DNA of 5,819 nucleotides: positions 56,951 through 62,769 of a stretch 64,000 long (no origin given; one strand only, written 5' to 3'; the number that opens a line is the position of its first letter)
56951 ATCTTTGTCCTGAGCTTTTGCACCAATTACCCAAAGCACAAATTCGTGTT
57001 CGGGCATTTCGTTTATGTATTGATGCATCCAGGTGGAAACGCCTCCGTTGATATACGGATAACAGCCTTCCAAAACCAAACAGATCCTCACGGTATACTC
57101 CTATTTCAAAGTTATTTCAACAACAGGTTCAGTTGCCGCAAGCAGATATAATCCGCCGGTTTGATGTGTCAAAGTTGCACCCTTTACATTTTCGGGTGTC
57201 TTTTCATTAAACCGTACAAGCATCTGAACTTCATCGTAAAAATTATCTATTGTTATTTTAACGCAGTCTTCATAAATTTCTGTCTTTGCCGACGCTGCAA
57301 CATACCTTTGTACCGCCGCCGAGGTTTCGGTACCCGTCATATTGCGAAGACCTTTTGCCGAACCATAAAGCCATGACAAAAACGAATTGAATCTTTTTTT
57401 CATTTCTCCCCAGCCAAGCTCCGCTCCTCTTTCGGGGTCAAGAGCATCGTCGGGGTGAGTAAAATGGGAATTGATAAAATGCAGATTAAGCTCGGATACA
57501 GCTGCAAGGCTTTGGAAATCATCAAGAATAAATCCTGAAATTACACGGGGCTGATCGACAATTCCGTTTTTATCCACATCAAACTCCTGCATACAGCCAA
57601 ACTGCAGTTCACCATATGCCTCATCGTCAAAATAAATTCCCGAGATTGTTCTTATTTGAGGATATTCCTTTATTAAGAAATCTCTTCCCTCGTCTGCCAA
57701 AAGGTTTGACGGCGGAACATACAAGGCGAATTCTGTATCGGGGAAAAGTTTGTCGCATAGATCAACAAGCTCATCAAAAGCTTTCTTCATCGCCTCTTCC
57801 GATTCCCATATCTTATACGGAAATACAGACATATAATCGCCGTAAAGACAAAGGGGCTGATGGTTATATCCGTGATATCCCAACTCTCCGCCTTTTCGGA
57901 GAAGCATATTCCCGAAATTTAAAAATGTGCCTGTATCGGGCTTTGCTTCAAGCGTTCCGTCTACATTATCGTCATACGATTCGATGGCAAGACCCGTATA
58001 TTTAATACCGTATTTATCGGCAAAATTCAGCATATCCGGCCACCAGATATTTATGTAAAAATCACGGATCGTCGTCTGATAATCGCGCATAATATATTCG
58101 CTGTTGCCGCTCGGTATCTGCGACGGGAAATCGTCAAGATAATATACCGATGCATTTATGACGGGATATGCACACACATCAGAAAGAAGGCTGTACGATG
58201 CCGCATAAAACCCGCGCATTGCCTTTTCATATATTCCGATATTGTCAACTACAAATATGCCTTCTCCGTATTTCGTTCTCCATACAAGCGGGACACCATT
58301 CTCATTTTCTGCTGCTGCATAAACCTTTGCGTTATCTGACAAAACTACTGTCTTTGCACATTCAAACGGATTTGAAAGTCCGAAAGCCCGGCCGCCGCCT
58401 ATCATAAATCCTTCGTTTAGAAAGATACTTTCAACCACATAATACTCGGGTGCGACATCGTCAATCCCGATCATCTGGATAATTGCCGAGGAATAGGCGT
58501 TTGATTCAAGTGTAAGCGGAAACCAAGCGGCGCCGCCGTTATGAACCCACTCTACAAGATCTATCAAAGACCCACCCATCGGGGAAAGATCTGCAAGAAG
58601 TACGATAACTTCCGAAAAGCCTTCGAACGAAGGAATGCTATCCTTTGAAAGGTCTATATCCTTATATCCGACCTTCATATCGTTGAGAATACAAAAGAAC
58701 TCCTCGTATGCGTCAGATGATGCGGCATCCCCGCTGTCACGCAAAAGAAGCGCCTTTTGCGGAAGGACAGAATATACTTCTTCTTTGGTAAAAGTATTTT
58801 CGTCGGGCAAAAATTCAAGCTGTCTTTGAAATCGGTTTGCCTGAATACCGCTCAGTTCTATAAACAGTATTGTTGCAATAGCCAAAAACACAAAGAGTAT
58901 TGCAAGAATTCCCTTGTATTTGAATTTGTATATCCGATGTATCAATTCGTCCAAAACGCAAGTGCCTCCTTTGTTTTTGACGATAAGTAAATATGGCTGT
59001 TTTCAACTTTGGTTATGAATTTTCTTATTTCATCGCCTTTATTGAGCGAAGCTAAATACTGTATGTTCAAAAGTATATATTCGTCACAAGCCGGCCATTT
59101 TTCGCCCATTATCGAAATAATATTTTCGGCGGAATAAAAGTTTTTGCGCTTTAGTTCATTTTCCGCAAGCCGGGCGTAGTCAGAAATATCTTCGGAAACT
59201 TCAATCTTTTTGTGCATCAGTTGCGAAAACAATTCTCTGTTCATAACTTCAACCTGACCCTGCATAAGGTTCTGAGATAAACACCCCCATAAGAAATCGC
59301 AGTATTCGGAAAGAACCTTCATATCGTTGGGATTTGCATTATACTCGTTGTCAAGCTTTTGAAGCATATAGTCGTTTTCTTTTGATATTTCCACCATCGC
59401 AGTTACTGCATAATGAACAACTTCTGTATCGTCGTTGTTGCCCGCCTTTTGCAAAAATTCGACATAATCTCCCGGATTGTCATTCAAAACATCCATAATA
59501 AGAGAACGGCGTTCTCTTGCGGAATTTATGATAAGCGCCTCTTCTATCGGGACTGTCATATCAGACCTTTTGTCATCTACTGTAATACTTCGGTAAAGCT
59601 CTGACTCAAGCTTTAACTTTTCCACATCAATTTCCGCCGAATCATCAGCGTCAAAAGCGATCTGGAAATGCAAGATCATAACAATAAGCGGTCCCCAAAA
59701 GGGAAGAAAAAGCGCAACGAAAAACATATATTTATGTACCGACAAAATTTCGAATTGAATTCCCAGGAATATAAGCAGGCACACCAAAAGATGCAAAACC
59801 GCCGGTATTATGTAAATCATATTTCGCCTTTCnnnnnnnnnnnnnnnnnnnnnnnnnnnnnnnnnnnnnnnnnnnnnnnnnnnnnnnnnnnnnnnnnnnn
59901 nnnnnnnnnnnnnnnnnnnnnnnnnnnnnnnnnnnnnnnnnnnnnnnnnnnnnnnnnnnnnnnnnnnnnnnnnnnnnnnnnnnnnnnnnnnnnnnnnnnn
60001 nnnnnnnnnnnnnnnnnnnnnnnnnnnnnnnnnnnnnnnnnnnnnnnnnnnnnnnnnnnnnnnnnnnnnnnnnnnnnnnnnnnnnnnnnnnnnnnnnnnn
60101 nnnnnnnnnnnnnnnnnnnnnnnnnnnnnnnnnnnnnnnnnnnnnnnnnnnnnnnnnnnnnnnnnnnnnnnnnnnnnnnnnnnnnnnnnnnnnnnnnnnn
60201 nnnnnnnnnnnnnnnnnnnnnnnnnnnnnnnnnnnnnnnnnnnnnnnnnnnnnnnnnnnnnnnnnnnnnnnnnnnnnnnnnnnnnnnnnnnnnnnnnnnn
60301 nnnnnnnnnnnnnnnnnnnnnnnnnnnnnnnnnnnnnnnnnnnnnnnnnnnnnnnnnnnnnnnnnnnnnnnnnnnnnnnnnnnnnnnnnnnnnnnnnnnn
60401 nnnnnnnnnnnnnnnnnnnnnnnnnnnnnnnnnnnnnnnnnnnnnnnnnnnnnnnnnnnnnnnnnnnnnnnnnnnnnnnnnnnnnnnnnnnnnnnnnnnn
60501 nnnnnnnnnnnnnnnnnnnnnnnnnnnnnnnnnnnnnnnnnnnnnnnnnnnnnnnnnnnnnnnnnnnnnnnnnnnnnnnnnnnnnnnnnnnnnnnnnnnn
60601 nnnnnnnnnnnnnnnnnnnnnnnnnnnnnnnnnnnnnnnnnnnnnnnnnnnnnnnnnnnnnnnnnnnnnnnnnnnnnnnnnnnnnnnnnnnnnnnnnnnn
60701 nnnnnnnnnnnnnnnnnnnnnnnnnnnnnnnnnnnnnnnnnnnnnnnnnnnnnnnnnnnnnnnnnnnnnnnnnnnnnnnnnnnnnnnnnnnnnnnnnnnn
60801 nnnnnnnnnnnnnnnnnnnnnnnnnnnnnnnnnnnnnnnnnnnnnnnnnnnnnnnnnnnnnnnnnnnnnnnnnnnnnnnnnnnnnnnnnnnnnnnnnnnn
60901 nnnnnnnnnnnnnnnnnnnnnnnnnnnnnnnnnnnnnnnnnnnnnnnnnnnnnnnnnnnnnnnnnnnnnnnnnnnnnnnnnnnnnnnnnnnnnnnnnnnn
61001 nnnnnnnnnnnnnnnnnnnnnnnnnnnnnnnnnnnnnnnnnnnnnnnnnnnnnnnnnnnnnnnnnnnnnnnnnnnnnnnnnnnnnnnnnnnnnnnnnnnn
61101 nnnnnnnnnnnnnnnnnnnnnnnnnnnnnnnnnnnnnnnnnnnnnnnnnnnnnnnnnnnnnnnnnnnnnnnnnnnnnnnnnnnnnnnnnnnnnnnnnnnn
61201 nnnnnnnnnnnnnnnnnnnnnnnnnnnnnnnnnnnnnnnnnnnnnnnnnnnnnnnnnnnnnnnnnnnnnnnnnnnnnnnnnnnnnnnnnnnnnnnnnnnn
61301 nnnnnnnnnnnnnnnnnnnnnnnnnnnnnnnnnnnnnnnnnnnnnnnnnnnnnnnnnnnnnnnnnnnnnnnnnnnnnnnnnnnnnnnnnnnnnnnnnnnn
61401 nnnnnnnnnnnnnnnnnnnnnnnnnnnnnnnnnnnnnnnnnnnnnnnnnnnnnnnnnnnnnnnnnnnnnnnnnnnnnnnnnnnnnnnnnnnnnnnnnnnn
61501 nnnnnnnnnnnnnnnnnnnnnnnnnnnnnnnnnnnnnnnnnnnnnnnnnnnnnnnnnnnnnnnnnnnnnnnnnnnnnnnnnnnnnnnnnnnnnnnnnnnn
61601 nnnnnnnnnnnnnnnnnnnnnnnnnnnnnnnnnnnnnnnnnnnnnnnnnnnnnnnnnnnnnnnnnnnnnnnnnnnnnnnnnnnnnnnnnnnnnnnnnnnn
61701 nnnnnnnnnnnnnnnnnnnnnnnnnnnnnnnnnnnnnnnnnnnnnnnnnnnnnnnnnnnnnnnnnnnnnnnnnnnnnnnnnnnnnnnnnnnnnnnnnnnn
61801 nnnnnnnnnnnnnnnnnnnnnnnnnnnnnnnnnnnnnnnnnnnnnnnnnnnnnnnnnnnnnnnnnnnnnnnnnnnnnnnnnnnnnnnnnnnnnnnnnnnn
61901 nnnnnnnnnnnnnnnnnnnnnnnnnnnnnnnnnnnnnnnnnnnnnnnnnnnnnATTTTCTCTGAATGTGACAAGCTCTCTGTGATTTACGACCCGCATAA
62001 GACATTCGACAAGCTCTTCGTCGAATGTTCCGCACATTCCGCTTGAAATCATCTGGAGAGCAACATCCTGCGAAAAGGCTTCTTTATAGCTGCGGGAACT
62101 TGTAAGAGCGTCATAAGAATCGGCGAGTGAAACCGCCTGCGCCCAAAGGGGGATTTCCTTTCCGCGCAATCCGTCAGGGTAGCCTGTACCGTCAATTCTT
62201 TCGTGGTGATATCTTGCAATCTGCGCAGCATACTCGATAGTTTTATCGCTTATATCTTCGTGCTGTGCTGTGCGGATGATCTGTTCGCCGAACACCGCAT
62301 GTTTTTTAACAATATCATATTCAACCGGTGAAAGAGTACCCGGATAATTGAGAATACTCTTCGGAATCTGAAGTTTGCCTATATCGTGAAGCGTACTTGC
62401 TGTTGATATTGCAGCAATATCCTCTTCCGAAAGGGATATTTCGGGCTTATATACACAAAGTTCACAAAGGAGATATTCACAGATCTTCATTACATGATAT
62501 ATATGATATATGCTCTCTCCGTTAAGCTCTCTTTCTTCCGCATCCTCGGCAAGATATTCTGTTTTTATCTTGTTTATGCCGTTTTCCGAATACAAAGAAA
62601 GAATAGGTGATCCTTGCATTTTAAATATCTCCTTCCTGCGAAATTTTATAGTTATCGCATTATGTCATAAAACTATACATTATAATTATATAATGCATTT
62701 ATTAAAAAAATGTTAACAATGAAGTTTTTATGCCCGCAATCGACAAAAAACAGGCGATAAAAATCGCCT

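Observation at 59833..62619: PelD-like receptor fused to an HD-GYP phosphodiesterase domain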

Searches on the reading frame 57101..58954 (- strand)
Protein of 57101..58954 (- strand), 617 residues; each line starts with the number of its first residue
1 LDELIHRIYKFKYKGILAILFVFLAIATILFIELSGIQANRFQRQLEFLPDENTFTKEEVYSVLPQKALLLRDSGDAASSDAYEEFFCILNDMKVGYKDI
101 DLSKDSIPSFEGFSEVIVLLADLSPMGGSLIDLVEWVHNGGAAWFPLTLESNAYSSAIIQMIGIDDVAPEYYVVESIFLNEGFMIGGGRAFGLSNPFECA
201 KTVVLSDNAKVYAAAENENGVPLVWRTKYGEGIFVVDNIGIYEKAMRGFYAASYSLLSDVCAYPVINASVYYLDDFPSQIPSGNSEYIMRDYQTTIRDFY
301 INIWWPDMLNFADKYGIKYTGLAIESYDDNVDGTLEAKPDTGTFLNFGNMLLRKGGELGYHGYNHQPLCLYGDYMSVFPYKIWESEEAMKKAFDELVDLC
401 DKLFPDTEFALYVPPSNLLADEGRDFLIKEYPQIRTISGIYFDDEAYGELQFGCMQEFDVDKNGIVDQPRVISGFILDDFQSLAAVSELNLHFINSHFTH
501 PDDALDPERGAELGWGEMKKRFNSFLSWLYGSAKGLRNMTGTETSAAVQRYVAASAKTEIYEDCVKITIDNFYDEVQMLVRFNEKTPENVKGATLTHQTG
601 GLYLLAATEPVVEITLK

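Call 7: search_protein_families(library=pfam, proteins=[window:57101-58954:-], max_evalue=0.01)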
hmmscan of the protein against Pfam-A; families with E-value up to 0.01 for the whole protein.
window:57101-58954:- (617 aa): 2 families
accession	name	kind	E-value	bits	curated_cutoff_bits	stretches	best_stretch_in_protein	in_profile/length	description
PF09960.14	DUF2194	-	7.9e-141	470.7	30.4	1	24-604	3-582/582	Uncharacterised protein conserved in bacteria (DUF2194)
PF10096.14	DUF2334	-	0.00014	21.9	26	1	307-442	20-150/203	Uncharacterized protein conserved in bacteria (DUF2334)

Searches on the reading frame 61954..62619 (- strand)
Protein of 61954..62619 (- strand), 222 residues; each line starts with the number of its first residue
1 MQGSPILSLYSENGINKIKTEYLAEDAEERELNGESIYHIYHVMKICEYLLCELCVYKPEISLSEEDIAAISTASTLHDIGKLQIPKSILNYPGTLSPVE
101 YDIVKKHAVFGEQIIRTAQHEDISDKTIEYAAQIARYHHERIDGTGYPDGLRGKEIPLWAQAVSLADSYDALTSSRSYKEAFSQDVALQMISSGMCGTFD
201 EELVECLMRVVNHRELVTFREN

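Call 57: search_solved_structures(query=A4, max_evalue=0.001, show_alignments=3)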
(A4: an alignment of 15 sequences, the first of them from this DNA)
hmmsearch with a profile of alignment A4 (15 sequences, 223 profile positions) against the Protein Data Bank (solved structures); distinct sequences matched with E-value up to 0.001: 6.
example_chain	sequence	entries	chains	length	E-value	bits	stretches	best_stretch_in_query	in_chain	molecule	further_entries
4mcw_A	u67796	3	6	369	7.5e-39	136.8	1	36-214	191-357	Metal dependent phosphohydrolase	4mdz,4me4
5z7c_A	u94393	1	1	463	5.4e-36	127.4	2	51-208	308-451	3'3'-cGAMP-specific phosphodiesterase 3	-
4r8z_A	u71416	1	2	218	7.1e-36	127.1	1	43-214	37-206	Cyclic di-GMP phosphodiesterase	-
9rbz_A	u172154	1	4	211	5e-21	78.5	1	58-212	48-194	HD domain/sensory box protein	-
9rc0_A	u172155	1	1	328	1.6e-20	76.9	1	58-212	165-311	HD domain/sensory box protein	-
3tm8_A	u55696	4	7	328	2.5e-05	27.2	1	61-175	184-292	Uncharacterized protein | Uncharacterized protein Bd1817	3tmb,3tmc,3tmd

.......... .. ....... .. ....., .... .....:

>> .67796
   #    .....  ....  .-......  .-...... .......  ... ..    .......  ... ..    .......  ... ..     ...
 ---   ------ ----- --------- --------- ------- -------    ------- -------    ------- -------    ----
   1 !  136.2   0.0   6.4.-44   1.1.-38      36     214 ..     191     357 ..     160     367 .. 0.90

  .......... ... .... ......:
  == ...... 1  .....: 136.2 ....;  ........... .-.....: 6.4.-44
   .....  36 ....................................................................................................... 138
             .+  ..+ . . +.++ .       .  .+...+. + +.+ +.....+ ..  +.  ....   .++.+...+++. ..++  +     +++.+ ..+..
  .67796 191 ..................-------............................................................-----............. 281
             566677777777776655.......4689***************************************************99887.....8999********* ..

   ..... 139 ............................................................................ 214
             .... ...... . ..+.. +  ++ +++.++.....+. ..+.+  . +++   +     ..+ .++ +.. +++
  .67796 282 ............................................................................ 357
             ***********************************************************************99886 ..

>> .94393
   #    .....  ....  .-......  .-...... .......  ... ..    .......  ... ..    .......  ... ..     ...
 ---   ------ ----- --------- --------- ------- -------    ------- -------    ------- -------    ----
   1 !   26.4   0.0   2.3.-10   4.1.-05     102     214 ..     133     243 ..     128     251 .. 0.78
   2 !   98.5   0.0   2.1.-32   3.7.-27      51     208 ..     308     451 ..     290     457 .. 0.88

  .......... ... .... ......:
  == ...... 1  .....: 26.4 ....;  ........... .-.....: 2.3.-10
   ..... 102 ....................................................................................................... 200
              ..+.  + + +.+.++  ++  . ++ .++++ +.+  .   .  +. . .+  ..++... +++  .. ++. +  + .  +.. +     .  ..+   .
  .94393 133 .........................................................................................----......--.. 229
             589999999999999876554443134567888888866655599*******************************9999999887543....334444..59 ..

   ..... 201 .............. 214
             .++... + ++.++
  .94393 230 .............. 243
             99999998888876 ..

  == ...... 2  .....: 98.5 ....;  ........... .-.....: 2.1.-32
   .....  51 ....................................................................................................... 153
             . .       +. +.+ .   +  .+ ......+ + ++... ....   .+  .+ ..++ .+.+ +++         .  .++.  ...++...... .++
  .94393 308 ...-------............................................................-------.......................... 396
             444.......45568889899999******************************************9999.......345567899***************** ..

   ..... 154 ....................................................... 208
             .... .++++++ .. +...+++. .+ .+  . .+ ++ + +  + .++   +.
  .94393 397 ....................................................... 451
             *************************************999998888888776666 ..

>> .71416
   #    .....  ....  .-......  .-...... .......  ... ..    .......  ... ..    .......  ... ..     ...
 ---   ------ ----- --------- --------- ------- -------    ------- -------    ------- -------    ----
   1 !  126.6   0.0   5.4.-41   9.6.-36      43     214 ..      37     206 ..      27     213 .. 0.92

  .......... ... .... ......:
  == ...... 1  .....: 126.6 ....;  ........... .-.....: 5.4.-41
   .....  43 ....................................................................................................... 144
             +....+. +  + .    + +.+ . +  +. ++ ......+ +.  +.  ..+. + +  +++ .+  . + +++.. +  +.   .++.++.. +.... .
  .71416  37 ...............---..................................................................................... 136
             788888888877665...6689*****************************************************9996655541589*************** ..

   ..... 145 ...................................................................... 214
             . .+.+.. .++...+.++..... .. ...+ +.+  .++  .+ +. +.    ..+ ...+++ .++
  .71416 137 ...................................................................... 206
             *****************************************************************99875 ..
